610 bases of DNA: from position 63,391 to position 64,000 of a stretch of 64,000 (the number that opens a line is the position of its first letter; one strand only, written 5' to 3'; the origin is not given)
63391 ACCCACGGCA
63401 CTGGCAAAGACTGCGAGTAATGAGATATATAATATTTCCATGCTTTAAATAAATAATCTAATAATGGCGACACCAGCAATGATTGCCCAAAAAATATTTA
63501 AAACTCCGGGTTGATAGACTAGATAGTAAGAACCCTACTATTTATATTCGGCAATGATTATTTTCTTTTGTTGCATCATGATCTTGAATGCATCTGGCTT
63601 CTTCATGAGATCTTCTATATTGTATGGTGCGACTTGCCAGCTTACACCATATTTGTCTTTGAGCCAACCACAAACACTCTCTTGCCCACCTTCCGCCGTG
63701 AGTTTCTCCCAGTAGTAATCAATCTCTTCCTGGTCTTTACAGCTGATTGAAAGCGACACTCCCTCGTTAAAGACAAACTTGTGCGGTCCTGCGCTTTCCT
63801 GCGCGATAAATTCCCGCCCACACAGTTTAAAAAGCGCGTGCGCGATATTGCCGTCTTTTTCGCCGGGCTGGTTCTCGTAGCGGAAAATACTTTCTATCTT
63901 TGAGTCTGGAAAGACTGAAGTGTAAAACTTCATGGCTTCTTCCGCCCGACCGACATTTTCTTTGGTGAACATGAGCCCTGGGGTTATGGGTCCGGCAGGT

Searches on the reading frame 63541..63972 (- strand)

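Call 75: search_protein_families(library=pfam, proteins=[window:63541-63972:-], max_evalue=0.001)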
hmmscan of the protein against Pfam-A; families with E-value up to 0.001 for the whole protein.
window:63541-63972:- (144 aa): 1 family
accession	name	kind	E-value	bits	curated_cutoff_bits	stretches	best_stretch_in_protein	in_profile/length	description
PF06983.19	3-dmu-9_3-mt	-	1.1e-38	132.7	24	1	8-114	11-115/116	3-demethylubiquinone-9 3-methyltransferase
